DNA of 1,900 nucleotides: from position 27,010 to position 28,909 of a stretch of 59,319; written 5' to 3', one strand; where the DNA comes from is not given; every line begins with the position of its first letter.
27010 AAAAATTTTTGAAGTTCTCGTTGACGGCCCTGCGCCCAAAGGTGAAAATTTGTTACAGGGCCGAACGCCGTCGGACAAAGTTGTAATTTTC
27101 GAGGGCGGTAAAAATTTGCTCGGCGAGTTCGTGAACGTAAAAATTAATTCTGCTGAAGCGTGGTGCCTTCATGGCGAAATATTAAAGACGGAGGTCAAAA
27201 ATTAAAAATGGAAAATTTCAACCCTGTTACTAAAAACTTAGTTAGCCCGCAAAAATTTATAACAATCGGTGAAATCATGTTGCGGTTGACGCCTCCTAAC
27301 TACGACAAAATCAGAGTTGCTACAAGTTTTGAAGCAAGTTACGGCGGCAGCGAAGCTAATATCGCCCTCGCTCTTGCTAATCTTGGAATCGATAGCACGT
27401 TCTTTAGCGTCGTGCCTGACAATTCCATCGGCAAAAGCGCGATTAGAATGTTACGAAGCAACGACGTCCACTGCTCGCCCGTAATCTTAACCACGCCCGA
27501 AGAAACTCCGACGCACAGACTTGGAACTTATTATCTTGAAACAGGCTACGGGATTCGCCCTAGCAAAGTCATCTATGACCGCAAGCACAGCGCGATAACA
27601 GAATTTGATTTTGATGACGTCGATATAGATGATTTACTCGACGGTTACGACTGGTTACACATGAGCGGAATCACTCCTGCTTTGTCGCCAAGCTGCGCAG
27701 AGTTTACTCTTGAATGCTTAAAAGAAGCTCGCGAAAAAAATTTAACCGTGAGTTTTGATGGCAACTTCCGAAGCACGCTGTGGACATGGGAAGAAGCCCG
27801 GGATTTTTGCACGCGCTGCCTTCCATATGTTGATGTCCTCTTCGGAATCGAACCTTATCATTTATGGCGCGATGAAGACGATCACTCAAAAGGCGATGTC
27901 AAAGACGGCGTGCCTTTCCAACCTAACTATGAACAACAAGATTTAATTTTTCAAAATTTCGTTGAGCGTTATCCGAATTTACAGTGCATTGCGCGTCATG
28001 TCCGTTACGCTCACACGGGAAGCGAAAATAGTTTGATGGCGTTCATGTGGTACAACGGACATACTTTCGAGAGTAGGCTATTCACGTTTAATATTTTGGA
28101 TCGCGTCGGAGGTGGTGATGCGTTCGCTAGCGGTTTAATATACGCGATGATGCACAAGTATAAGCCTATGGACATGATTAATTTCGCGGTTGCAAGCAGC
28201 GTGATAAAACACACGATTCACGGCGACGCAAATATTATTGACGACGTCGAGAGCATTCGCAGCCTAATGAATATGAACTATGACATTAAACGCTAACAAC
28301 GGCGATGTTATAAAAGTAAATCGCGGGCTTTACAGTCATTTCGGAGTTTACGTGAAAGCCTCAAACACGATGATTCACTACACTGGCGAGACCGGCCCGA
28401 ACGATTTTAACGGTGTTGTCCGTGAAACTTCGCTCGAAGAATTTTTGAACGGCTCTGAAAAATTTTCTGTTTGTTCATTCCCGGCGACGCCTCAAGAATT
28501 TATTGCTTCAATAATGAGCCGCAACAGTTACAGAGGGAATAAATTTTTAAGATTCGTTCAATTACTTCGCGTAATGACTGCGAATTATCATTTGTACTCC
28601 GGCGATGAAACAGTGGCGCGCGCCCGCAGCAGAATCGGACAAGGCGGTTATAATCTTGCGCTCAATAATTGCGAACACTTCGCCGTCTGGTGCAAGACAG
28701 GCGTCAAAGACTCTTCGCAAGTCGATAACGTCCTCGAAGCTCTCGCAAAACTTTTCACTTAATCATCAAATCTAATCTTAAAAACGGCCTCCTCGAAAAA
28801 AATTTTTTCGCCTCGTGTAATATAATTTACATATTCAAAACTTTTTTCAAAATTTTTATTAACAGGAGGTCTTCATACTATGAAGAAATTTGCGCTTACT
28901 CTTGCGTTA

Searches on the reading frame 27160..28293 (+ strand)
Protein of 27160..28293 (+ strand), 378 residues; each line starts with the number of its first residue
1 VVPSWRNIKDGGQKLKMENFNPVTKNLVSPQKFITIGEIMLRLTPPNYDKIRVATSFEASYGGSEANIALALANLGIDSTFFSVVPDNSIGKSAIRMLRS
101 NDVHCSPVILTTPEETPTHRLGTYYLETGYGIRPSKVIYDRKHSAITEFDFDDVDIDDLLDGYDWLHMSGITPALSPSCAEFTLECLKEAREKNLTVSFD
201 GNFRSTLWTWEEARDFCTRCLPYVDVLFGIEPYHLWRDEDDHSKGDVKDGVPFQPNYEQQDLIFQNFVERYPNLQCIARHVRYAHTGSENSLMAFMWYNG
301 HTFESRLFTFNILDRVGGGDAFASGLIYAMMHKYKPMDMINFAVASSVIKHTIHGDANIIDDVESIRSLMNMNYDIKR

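Call 75: search_protein_families(library=pfam, max_evalue=0.01, proteins=[window:27160-28293:+])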
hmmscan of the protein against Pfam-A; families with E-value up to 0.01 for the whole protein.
window:27160-28293:+ (378 aa): 1 family
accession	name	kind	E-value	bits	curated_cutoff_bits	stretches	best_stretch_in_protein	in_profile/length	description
PF00294.29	PfkB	-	4.6e-30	105.4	25.8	2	33-229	4-189/302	pfkB family carbohydrate kinase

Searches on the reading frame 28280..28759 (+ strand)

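Call 75: search_protein_families(library=pfam, max_evalue=0.01, proteins=[window:28280-28759:+])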
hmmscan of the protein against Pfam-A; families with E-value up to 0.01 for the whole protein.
window:28280-28759:+ (160 aa): 1 family
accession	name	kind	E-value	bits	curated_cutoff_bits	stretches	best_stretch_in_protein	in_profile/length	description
PF04970.19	LRAT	-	6.5e-21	75.3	24.3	1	6-142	4-118/120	Lecithin retinol acyltransferase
